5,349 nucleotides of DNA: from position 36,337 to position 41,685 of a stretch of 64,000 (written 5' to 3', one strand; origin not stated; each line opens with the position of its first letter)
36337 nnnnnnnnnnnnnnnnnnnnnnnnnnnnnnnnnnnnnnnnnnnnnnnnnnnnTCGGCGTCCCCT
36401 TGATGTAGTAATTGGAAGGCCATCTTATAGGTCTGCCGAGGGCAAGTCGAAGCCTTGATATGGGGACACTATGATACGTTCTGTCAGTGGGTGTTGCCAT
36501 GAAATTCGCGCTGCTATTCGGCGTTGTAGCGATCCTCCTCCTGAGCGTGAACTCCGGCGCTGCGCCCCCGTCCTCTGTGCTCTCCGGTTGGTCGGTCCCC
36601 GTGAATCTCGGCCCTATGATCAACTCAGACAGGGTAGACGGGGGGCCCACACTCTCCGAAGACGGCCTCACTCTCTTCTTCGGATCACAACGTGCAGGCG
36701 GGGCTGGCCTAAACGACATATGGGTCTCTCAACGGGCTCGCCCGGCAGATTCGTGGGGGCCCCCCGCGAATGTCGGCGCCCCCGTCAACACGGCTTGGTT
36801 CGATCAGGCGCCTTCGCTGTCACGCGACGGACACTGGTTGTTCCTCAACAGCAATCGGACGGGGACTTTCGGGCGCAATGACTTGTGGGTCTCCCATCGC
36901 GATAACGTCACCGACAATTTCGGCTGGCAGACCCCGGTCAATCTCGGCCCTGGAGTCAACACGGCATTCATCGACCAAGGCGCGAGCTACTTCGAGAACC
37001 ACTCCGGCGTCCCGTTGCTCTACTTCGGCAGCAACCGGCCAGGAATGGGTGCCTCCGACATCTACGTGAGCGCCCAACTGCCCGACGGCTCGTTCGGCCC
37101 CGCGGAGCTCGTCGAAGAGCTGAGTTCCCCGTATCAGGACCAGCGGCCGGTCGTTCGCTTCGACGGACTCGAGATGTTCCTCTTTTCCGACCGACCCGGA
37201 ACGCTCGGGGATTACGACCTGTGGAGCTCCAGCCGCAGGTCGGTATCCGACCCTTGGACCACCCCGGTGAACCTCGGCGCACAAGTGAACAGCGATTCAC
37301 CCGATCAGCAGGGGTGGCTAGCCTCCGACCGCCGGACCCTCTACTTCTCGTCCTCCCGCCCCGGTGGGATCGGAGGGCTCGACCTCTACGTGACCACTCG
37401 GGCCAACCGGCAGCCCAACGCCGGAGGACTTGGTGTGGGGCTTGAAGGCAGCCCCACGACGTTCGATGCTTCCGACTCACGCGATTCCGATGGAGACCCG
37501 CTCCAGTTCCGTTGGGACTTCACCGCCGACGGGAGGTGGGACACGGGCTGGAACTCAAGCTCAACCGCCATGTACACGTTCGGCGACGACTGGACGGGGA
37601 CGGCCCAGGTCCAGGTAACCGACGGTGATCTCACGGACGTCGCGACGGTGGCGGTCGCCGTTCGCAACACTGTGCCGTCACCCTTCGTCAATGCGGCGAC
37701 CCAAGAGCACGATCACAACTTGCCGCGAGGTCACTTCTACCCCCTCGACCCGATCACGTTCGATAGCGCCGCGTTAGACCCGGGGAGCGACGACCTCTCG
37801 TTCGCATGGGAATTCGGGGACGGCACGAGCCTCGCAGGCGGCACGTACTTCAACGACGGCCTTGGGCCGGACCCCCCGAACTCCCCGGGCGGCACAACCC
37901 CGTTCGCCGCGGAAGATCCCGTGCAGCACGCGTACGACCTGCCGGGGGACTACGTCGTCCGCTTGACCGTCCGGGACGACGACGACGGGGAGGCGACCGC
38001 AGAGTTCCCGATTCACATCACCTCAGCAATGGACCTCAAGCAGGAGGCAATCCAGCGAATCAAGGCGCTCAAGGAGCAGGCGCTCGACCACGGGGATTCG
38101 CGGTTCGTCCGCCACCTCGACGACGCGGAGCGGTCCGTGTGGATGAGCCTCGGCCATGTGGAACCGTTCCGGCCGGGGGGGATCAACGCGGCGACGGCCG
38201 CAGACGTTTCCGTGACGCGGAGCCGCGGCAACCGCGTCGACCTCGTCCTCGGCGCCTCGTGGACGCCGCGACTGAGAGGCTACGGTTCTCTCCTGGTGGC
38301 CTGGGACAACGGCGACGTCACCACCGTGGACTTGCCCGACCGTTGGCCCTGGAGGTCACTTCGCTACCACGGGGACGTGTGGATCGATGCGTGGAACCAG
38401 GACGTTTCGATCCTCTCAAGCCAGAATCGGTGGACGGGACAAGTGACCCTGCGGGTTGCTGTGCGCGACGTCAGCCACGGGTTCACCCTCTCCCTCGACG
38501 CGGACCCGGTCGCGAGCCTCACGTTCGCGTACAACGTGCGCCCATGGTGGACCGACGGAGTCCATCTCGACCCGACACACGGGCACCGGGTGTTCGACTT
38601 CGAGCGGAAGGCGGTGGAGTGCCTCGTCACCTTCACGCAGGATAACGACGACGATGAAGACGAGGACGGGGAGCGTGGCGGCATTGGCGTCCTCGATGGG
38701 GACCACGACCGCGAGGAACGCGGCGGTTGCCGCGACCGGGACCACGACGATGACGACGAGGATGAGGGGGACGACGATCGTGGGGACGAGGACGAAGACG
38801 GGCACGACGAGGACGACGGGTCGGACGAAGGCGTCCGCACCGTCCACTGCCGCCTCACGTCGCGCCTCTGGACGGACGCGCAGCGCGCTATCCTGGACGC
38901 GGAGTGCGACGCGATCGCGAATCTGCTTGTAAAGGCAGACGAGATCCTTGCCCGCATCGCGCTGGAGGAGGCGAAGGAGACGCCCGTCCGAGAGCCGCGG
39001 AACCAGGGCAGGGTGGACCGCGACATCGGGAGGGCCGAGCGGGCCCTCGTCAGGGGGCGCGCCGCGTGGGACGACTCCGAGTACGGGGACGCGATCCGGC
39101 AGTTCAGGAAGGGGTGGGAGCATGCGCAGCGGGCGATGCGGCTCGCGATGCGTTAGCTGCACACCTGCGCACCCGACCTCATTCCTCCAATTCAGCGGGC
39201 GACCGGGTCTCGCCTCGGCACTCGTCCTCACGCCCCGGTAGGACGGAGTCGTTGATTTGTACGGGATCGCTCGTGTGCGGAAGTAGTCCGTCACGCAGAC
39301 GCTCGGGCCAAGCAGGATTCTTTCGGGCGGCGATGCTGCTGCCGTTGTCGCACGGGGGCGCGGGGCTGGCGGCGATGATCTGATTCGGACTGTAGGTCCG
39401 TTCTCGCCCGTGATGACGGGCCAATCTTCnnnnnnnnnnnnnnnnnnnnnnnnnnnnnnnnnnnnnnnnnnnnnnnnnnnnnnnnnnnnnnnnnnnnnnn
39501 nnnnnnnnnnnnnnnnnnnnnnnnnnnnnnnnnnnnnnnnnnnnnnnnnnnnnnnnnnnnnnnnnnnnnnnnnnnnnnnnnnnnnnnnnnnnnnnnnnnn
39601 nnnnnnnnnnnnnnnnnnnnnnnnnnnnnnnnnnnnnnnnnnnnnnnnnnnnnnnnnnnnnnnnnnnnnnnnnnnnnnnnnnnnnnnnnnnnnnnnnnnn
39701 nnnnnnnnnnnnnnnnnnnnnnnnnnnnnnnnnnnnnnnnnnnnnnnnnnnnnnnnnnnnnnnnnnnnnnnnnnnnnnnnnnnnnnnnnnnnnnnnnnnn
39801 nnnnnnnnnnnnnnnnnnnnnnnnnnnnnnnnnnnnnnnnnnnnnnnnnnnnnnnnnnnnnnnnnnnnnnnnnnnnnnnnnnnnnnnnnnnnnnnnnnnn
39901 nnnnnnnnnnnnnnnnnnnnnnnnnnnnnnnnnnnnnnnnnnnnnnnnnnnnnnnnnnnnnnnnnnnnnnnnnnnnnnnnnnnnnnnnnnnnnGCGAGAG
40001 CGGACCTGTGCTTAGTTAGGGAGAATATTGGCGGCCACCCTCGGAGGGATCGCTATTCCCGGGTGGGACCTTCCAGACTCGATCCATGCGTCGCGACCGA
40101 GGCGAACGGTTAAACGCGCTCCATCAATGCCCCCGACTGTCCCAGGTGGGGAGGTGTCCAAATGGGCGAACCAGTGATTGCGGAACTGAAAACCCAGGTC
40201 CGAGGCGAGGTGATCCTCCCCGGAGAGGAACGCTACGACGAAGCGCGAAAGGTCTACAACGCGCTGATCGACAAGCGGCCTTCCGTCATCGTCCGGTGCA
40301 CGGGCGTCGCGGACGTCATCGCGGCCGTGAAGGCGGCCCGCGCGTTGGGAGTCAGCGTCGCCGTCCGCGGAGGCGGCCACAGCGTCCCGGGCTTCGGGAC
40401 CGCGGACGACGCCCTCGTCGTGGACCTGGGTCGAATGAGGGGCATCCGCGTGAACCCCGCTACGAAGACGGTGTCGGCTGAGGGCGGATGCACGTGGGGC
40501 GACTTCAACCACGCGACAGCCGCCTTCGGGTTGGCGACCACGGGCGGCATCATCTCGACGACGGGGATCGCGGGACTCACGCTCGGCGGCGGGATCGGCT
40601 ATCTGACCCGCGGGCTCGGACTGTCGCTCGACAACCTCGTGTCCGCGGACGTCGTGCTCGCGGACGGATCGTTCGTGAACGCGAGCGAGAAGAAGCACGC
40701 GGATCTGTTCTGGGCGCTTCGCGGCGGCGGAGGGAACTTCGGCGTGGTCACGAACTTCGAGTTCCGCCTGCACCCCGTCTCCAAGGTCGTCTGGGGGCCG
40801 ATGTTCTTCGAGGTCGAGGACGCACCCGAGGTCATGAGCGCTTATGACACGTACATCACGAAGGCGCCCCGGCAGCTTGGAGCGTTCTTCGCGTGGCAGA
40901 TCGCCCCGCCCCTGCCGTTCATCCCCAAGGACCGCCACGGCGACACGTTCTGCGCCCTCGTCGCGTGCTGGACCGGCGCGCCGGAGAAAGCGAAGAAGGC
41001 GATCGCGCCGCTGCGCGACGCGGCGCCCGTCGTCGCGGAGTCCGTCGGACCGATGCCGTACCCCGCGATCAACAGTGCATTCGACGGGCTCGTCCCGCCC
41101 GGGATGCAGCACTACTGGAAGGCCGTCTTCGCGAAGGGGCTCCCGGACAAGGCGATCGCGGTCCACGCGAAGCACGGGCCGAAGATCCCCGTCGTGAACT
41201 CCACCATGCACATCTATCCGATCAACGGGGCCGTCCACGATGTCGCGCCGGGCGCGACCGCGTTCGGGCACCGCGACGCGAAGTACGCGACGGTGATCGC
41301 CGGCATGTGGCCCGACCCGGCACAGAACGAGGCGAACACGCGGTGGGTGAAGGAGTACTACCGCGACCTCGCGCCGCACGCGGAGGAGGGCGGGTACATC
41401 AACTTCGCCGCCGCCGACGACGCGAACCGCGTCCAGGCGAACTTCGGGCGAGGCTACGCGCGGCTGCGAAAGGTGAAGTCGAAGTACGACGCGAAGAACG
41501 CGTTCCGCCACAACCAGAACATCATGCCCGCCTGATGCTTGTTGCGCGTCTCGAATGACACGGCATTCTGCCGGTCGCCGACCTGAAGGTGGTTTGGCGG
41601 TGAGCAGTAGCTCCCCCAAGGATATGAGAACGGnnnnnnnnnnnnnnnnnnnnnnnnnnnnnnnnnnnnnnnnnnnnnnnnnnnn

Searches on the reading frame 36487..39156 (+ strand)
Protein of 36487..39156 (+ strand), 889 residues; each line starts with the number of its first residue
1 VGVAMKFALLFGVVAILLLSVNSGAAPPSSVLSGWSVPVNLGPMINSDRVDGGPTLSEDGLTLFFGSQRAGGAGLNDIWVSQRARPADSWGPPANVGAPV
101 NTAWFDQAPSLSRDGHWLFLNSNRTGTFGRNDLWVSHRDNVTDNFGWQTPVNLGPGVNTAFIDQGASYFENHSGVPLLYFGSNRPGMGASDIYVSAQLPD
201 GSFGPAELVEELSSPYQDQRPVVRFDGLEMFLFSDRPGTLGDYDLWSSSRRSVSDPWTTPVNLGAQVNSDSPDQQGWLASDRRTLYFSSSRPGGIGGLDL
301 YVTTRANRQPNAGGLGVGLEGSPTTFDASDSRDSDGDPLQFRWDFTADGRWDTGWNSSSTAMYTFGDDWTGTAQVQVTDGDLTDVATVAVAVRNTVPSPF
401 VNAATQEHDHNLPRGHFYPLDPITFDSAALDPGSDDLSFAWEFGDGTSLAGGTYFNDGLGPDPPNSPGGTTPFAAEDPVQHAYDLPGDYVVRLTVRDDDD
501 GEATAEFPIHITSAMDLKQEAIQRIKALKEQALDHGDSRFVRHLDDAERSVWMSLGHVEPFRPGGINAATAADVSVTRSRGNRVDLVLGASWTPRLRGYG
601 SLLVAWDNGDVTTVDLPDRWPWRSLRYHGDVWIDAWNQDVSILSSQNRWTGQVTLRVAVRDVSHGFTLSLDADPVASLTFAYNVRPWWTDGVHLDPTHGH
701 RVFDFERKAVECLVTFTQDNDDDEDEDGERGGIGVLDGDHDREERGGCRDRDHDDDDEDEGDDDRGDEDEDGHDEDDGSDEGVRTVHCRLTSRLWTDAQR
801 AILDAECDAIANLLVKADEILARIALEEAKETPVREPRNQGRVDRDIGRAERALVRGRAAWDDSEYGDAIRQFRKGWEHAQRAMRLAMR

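Call 7: search_protein_families(library=pfam, proteins=[window:36487-39156:+], max_evalue=0.001)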
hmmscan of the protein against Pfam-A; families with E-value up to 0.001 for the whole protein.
window:36487-39156:+ (889 aa): 4 families
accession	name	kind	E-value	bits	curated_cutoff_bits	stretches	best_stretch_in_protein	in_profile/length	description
PF18911.6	PKD_4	-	3e-15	56.4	27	2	317-387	13-80/85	PKD domain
PF00801.26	PKD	-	2.3e-11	44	23.5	1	422-505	16-74/80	PKD domain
PF07676.18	PD40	-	5.2e-10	39.5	20.9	0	41-80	1-38/38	WD40-like Beta Propeller Repeat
PF22352.2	K319L-like_PKD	-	4.8e-05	23.7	27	0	321-392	11-84/84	K319L-like, PKD domain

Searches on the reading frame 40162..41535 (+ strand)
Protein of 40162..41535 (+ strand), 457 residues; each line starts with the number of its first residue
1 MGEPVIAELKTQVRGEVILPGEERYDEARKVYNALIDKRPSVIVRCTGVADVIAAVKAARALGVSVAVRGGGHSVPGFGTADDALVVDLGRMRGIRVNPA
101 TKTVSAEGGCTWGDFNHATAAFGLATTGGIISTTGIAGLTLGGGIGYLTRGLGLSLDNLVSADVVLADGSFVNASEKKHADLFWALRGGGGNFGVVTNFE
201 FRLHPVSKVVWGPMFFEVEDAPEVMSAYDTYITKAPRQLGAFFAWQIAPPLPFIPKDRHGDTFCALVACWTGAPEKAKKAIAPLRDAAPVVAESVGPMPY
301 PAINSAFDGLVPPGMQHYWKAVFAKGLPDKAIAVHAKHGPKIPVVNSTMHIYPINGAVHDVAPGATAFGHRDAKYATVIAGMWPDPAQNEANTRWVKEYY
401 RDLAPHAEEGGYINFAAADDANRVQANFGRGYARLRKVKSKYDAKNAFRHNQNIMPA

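Call 7: search_protein_families(library=pfam, proteins=[window:40162-41535:+], max_evalue=0.001)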
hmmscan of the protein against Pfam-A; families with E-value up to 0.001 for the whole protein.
window:40162-41535:+ (457 aa): 2 families
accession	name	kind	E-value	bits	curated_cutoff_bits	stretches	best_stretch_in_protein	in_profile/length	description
PF01565.28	FAD_binding_4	-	6.9e-29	100.8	26.4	1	40-174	1-138/139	FAD binding domain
PF08031.17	BBE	-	1.7e-12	47.6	20.6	1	412-454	2-44/45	Berberine and berberine like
